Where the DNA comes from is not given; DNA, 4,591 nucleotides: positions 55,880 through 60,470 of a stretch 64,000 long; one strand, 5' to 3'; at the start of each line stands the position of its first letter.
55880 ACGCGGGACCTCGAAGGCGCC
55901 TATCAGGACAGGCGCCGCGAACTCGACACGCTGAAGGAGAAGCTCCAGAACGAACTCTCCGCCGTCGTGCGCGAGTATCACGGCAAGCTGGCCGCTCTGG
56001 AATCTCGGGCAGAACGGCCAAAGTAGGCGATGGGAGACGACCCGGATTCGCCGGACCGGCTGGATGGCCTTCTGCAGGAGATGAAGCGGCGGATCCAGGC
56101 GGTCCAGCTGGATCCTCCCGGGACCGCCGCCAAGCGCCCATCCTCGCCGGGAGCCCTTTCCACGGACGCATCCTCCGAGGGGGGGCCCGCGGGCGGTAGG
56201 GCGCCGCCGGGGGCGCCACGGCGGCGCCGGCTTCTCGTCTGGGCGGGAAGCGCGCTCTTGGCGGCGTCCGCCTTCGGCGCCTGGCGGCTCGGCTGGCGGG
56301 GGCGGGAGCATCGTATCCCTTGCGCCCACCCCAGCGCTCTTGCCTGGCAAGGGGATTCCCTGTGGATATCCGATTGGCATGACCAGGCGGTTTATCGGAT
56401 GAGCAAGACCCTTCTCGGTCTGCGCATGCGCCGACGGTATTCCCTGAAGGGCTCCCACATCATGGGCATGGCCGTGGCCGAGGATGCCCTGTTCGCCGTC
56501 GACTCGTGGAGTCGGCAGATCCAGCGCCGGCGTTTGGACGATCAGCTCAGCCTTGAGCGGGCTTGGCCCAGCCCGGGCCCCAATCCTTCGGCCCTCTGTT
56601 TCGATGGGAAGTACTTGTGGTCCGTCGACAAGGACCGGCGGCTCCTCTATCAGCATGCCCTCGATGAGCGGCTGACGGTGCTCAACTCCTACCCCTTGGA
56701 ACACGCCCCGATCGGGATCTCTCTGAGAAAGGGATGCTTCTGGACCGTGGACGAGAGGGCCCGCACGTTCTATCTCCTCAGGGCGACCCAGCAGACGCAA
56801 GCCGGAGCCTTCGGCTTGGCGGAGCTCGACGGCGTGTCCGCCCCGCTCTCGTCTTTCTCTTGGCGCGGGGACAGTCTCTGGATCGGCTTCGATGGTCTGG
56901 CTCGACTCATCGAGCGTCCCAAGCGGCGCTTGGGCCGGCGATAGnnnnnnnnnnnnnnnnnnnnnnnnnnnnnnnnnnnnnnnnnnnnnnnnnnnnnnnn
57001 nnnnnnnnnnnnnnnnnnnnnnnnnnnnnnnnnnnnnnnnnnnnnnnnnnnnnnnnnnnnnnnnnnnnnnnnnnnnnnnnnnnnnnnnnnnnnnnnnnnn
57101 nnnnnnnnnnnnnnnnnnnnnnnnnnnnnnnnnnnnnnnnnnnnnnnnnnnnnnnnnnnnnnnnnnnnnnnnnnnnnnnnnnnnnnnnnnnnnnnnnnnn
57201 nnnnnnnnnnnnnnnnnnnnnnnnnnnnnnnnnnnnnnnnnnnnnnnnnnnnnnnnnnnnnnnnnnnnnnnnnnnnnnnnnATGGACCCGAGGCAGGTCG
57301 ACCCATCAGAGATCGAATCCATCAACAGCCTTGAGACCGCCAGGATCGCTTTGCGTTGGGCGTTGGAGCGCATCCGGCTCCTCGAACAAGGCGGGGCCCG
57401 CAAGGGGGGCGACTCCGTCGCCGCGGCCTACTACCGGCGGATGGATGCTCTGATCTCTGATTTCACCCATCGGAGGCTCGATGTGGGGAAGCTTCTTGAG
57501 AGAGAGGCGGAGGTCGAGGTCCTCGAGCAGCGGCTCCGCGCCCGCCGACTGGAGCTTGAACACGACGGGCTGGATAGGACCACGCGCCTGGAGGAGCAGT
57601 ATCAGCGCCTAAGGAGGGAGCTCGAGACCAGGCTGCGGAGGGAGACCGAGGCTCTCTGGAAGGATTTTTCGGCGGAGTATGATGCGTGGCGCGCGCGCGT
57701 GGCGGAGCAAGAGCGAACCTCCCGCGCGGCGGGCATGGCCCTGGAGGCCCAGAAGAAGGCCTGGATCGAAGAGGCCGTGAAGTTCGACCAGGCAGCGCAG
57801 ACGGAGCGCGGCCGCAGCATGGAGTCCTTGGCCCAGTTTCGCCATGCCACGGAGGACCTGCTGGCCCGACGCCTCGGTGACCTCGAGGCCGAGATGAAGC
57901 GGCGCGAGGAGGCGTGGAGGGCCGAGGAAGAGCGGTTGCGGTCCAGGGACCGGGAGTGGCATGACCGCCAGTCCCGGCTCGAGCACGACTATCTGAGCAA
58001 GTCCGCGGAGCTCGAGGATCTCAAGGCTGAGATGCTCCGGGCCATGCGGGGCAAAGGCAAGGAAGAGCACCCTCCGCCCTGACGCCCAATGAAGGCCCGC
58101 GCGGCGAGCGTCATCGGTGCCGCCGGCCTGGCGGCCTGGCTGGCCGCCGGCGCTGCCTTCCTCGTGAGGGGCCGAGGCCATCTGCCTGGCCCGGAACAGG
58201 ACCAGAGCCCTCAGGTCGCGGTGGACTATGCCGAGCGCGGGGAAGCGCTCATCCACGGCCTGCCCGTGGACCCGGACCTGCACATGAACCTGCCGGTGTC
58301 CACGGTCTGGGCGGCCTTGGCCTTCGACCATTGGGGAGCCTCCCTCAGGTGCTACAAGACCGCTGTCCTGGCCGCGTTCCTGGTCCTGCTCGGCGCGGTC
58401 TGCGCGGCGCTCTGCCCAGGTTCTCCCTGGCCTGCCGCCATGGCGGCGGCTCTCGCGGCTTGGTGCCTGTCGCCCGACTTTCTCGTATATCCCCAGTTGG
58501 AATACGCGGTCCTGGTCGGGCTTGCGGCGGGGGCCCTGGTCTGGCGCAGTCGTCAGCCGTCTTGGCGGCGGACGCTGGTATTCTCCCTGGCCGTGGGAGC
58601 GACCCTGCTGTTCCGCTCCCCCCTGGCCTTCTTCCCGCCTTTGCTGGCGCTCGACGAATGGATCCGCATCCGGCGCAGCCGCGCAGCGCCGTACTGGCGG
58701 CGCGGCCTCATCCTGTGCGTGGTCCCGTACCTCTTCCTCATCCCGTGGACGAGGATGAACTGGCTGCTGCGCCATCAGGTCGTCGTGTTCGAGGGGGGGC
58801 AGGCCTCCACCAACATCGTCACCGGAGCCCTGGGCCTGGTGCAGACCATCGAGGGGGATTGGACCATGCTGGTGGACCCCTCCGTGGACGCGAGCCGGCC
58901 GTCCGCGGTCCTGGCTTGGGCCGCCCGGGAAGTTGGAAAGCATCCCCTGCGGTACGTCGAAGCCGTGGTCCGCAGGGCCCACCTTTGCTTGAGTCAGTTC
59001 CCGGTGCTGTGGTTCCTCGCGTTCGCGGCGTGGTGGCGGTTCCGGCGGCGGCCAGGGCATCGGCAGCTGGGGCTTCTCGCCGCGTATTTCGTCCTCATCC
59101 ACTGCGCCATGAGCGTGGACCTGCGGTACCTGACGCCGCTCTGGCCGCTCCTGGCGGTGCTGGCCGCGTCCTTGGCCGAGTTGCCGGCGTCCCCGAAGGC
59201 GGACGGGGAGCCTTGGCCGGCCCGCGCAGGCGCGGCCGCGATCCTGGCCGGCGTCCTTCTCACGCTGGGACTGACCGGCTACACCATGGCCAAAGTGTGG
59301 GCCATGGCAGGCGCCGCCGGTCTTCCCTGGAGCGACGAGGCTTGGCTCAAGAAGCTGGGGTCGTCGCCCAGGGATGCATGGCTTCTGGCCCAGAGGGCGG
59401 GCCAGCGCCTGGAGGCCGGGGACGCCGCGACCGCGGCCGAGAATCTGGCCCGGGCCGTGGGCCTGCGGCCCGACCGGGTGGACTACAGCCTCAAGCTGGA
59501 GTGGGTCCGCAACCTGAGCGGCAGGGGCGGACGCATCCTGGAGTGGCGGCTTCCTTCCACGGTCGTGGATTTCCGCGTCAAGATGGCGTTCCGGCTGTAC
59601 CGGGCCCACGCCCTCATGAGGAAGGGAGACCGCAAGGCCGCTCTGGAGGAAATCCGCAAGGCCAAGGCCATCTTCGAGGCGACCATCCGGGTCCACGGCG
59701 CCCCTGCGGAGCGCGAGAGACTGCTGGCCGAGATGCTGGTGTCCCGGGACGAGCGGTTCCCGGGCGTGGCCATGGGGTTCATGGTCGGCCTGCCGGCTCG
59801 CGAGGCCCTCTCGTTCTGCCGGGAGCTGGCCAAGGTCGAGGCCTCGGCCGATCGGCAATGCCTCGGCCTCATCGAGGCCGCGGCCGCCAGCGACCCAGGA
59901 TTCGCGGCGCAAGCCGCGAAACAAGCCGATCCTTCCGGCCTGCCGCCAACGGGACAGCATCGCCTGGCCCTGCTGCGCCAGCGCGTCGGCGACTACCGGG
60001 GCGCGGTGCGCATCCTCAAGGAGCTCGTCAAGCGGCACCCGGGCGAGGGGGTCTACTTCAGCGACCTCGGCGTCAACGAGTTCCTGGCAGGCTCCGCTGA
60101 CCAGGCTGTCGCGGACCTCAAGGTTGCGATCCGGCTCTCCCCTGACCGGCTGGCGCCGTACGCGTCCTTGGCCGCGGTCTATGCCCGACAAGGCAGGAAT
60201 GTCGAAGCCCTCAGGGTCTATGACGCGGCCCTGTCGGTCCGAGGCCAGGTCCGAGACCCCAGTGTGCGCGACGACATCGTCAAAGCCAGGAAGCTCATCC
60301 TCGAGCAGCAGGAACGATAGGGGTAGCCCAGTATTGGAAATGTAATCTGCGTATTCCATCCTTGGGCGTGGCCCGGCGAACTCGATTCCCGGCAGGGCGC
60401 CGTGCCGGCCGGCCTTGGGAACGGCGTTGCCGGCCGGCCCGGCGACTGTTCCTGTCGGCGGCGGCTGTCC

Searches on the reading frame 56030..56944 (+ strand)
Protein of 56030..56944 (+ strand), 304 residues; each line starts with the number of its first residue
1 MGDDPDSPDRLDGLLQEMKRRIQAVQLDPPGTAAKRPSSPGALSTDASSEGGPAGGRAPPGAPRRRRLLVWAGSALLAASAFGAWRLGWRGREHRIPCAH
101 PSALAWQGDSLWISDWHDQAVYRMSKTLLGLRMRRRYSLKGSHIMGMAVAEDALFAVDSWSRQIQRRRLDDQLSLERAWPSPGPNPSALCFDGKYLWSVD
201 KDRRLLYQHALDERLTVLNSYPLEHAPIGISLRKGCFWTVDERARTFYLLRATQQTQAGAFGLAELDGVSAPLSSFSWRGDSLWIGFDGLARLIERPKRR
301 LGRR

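Call 47: find_encoding_contigs(protein=window:56030-56944:+, flank=3000, max_places=10)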
Protein window:56030-56944:+ (304 aa): no gene with exactly this product is on record in the collection.

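Call 111: search_protein_families(library=pfam, proteins=[window:56030-56944:+], max_evalue=0.001)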
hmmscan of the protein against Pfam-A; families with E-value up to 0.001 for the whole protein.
window:56030-56944:+ (304 aa): 0 families

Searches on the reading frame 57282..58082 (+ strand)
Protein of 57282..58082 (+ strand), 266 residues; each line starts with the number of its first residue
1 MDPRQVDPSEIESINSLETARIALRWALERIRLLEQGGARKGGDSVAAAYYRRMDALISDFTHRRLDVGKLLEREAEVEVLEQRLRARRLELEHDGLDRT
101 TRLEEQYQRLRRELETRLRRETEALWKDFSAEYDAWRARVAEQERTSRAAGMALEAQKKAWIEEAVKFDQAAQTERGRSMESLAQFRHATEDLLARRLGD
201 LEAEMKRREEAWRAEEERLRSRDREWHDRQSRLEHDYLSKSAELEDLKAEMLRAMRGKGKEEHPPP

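Call 45: find_encoding_contigs(protein=window:57282-58082:+, flank=3000, max_places=10)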
Protein window:57282-58082:+ (266 aa): 1 contig read that carries it; 1 place shown.
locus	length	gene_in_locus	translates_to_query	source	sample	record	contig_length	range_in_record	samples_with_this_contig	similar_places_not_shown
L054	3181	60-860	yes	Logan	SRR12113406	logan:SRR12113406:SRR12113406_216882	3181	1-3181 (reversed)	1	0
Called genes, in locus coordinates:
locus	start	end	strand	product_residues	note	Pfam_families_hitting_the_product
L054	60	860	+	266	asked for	-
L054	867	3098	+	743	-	PF07719:TPR_2 (faint), PF13176:TPR_7 (faint), PF13424:TPR_12 (faint), PF14559:TPR_19 (faint)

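Call 48: find_homologous_proteins(query=window:57282-58082:+, max_evalue=1e-10)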
Query window:57282-58082:+ (266 aa): 2 proteins with E <= 1e-10 among 6140 candidates.
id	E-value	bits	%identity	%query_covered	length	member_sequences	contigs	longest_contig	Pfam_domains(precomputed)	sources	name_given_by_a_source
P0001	2.6e-159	546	100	100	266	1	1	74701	-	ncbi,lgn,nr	ncbi:MAG: hypothetical protein HY748_01130 [Elusimicrobia bacterium]|nr:hypothetical protein [Elusim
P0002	7.3e-16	77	33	86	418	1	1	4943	-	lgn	-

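Call 111: search_protein_families(library=pfam, proteins=[window:57282-58082:+], max_evalue=0.001)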
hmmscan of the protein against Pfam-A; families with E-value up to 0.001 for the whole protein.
window:57282-58082:+ (266 aa): 0 families

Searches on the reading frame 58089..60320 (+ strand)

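Call 111: search_protein_families(library=pfam, proteins=[window:58089-60320:+], max_evalue=0.001)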
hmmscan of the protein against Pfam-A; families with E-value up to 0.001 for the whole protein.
window:58089-60320:+ (743 aa): 7 families
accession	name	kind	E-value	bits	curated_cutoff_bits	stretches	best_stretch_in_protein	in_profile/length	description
PF07719.23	TPR_2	-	2e-07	31.1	27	0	691-716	4-29/34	Tetratricopeptide repeat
PF13424.12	TPR_12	-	4.4e-07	30.4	30.1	0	691-723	6-38/77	Tetratricopeptide repeat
PF14559.12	TPR_19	-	4.5e-07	30.5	25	0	666-716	3-53/68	Tetratricopeptide repeat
PF13176.12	TPR_7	-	5.3e-07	29.7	27.9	0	692-724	3-35/36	Tetratricopeptide repeat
PF13414.12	TPR_11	-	7.4e-05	22.8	26.8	0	667-702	7-42/42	TPR repeat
PF13428.12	TPR_14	-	0.00015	22.6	23.5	0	622-653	3-34/44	Tetratricopeptide repeat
PF03704.23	BTAD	-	0.0006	20.6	22.1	1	664-714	72-122/146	Bacterial transcriptional activator domain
